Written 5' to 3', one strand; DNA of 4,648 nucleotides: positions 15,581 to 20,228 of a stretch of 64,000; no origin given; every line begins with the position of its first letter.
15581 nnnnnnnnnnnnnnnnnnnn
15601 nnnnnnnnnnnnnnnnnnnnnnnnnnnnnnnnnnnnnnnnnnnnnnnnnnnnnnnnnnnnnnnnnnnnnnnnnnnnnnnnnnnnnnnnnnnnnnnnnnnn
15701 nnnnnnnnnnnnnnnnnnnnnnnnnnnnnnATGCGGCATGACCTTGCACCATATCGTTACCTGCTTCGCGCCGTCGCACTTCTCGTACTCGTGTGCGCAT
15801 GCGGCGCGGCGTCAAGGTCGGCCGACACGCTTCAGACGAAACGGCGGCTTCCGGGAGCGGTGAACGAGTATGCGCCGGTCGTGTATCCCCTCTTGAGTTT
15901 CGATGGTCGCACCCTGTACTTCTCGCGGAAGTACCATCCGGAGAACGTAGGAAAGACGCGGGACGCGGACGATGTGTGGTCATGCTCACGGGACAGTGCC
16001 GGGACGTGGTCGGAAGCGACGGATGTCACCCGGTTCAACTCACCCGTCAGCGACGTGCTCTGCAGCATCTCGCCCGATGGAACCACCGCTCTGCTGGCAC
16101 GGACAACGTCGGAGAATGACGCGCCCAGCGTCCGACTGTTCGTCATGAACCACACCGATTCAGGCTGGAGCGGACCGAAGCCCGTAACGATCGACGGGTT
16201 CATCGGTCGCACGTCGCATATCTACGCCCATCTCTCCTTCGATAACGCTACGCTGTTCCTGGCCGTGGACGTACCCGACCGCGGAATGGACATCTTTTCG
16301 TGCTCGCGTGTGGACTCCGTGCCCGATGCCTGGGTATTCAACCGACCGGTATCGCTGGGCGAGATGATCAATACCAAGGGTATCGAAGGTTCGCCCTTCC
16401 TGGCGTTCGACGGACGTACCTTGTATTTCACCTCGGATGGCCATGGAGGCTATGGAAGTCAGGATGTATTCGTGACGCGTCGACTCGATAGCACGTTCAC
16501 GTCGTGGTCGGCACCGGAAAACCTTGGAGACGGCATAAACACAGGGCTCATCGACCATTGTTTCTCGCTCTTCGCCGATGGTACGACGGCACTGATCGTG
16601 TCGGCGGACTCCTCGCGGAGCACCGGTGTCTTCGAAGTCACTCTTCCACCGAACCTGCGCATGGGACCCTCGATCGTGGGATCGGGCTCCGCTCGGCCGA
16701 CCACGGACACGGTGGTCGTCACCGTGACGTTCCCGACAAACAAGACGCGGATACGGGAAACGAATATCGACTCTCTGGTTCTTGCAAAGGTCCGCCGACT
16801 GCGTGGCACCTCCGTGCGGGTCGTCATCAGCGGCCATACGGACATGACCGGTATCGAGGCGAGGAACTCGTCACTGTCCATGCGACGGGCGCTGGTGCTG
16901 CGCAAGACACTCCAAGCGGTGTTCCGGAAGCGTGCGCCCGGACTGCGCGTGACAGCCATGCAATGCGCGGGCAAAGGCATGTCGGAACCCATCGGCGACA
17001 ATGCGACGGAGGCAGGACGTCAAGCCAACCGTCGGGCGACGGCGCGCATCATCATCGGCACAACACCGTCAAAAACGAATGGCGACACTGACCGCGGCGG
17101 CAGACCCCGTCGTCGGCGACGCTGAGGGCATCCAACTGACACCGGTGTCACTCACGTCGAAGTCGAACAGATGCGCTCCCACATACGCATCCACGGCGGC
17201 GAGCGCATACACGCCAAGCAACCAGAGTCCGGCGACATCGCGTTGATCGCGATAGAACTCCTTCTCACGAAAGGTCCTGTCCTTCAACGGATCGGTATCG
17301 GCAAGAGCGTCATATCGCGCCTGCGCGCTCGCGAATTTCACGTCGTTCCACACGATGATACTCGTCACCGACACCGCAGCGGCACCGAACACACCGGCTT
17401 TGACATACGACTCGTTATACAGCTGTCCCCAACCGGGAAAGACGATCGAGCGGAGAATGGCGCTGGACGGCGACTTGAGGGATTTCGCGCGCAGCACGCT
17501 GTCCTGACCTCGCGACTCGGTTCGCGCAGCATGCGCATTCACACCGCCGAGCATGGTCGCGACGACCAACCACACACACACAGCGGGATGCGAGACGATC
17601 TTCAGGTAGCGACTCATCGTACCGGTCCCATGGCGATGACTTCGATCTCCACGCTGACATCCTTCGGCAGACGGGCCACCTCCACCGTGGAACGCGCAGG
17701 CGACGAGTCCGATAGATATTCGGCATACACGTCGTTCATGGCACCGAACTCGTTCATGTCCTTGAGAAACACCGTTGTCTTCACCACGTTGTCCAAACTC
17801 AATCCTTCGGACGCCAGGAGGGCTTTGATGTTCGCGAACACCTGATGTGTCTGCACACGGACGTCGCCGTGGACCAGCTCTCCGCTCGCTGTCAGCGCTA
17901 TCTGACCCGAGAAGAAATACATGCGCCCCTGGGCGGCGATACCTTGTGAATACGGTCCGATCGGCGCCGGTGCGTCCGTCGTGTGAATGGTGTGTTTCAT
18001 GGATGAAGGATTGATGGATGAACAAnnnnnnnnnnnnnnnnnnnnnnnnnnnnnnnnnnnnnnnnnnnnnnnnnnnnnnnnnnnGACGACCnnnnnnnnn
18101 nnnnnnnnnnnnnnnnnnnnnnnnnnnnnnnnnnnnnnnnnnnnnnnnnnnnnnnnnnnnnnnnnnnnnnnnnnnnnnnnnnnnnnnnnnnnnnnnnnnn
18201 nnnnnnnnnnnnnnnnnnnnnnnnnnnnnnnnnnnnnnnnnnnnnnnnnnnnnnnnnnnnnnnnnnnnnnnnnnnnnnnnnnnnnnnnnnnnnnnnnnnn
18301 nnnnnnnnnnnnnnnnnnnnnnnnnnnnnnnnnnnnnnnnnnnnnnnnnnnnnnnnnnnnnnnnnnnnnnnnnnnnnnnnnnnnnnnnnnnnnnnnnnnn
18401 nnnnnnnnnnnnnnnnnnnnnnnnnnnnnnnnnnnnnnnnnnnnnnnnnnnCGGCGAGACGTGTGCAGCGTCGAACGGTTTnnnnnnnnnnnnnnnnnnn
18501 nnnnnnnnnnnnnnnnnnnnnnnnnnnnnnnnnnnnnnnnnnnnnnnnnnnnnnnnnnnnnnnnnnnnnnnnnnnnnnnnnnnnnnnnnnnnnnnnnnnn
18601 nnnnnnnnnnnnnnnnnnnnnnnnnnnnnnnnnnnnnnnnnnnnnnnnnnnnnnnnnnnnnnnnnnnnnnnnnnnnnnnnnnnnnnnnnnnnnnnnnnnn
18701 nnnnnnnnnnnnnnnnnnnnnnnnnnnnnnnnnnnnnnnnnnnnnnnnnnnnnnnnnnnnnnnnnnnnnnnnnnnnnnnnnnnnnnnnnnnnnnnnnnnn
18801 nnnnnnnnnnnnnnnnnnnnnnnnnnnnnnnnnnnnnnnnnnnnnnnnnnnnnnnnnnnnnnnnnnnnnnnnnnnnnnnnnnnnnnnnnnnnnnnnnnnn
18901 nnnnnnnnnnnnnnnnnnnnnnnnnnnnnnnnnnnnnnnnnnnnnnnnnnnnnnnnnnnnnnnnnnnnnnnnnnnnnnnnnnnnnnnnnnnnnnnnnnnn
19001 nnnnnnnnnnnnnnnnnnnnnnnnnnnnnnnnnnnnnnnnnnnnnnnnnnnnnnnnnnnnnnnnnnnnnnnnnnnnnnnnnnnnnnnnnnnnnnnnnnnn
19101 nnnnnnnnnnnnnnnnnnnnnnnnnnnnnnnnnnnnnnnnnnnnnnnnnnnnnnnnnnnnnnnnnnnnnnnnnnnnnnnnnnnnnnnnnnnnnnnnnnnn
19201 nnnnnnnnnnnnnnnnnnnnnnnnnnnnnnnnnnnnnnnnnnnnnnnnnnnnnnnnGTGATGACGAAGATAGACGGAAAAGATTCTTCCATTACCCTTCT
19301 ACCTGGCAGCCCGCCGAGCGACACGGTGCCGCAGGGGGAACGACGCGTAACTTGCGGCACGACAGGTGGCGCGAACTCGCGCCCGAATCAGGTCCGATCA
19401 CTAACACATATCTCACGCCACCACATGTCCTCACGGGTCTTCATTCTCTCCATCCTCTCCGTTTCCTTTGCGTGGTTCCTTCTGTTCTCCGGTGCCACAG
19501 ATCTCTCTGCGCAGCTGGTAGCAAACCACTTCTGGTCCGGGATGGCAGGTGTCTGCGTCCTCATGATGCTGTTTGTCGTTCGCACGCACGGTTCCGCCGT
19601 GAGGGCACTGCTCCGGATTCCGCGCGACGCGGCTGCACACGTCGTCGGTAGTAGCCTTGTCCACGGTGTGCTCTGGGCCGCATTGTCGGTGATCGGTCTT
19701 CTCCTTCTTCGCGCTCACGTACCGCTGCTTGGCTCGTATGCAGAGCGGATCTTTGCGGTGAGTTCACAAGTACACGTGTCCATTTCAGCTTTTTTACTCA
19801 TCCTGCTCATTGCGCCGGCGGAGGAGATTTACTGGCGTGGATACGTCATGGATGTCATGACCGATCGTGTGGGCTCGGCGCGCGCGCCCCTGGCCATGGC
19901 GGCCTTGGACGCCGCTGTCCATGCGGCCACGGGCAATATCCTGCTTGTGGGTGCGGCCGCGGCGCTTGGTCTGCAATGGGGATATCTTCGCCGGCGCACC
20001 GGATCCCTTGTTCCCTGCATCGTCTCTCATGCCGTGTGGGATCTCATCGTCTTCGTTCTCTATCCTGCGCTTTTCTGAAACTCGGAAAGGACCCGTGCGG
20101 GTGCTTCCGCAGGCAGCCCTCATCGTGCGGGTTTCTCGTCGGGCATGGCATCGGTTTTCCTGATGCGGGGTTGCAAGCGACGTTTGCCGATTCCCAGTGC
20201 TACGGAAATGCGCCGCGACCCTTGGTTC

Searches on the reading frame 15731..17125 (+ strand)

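Call 9: search_protein_families(library=pfam, proteins=[window:15731-17125:+], max_evalue=0.001)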
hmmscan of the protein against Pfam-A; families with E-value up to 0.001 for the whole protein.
window:15731-17125:+ (464 aa): 2 families
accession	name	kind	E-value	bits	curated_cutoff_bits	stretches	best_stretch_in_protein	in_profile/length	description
PF07676.18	PD40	-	6.7e-15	55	20.9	1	209-241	1-34/38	WD40-like Beta Propeller Repeat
PF00691.25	OmpA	-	2.3e-10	41.2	27.2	1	333-434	1-98/98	OmpA family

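Call 74: search_protein_families(library=ncbifam, proteins=[window:15731-17125:+], max_evalue=0.01)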
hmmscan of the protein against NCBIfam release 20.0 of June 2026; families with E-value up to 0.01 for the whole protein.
window:15731-17125:+ (464 aa): 22 families
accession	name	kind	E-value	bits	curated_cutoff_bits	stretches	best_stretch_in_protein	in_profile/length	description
NF053607.1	CHU_0125_OmpA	equivalog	8.3e-28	97.2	620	2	106-277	219-383/639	CHU_0125 family OmpA-like outer membrane integrity protein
NF052230.1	T9SS_PorE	exception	4.1e-24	84.8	600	1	44-252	159-366/648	PorE family type IX secretion system protein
NF053611.1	YiaD_Gzip_OmpA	equivalog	3.9e-16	59.4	175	1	331-436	103-202/206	YiaD family glycine zipper/OmpA-like lipoprotein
NF053585.1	OMP_LP_YfiB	equivalog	1.3e-14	54.4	128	1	332-437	58-157/163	outer membrane lipoprotein YfiB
NF053612.1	anchor_PA1041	equivalog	3.6e-13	50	250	1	331-438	132-233/236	PA1041 family peptidoglycan-binding anchor lipoprotein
TIGR03350.1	type_VI_ompA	equivalog_domain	2.1e-11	43.9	139.8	1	346-437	45-134/137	type VI secretion system protein TssL, long form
NF045787.1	OmpABordt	equivalog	2e-10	40.7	200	1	363-441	117-190/194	outer membrane protein OmpA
NF005999.0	PRK08126.1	subfamily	6.6e-09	35.1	571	1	359-436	351-426/432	hypothetical protein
NF053613.1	OMP_toxin_LptF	equivalog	1.4e-08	34.7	400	1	332-438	143-243/256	lipotoxin F family OmpA-related lipoprotein LptF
NF045788.1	Omp38Acinit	equivalog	3.3e-07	29.7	500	1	331-440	242-346/354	outer membrane protein Omp38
NF033763.1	exchanger_TraB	exception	6.4e-07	27.7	700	1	360-441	423-498/522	outer membrane exchange protein TraB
TIGR02802.1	Pal_lipo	equivalog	8.5e-07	29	125.35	1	332-437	2-101/104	peptidoglycan-associated lipoprotein Pal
NF006541.1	PRK09038.1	equivalog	3.3e-06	26.9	283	1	353-438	162-246/253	flagellar motor protein MotD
NF005444.0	PRK07033.1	equivalog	4.6e-06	25.9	520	1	356-445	339-426/438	DotU family type VI secretion system protein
NF007424.1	PRK09967.1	equivalog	5.7e-06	26.5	155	1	334-440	56-157/160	OmpA family protein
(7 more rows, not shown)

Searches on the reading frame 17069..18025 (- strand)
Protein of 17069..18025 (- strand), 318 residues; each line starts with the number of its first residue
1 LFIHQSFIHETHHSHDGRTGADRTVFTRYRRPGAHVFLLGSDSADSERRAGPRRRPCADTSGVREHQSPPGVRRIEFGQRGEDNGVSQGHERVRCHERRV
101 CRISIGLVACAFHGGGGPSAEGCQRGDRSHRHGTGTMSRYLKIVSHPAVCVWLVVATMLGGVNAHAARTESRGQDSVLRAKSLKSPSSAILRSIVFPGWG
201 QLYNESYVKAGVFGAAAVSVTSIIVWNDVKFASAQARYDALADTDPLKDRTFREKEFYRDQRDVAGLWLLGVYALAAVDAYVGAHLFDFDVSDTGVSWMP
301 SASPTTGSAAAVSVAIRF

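Call 9: search_protein_families(library=pfam, proteins=[window:17069-18025:-], max_evalue=0.001)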
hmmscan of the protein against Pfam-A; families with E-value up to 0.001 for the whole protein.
window:17069-18025:- (318 aa): 1 family
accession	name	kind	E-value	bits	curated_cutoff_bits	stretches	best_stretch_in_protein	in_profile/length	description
PF18935.5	DUF5683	-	1.5e-25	90.4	26.7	1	184-316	3-149/151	Family of unknown function (DUF5683)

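Call 74: search_protein_families(library=ncbifam, proteins=[window:17069-18025:-], max_evalue=0.01)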
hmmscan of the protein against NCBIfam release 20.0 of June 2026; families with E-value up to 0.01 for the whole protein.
window:17069-18025:- (318 aa): 1 family
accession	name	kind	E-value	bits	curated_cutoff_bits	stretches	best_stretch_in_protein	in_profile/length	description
NF047756.1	LIC11435_fam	equivalog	5.2e-08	32.1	380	1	165-270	168-270/360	LIC11435 family protein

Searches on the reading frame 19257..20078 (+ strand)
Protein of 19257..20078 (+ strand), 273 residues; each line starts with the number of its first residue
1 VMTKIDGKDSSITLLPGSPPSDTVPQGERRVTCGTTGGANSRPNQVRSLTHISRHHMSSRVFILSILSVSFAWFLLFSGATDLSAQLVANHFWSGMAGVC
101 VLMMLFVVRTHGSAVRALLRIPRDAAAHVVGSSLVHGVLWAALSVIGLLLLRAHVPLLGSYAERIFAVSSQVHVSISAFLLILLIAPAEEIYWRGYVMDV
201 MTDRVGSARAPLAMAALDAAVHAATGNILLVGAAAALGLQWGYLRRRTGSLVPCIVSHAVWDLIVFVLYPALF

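Call 74: search_protein_families(library=ncbifam, proteins=[window:19257-20078:+], max_evalue=0.01)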
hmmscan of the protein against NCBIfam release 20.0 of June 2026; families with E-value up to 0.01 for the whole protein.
window:19257-20078:+ (273 aa): 9 families
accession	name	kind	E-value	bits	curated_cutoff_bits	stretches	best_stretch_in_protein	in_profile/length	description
NF041647.1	ABC_perm_CPBP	equivalog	2.7e-13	49.5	435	1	65-267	426-632/636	ABC transporter permease subunit/CPBP intramembrane protease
NF040589.1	CPBP_Synerg_MrtS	equivalog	7e-08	32.8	130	1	169-265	67-163/170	Synerg-CTERM system glutamic-type intramembrane protease MrtS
NF040914.1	Mrt_core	domain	2.5e-07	30.7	100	1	181-268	7-104/108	myxosortase family intramembrane protease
NF040674.1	CPBP_fam_MrtP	equivalog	1.5e-06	27.9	250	1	182-269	253-350/354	myxosortase MrtP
NF033192.3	CPBP_JDVT_MrtJ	equivalog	3e-06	27.8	75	1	179-266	2-96/98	JDVT-CTERM system glutamic-type intramembrane protease MrtJ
TIGR03008.1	pepcterm_CAAX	equivalog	3.1e-05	23.9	81.05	1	94-265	39-209/222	CAAX prenyl protease-related protein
NF040594.1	CPBP_fam_MrtC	equivalog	0.00093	19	195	1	107-263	48-213/221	myxosortase MrtC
NF040593.1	CPBP_fam_MrtX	exception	0.002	18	180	0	181-269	137-233/238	myxosortase MrtX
NF041656.1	CPBP_MmRce1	equivalog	0.0061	16.1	425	1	172-217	123-168/271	MmRce1 family CPBP family CAAX prenyl protease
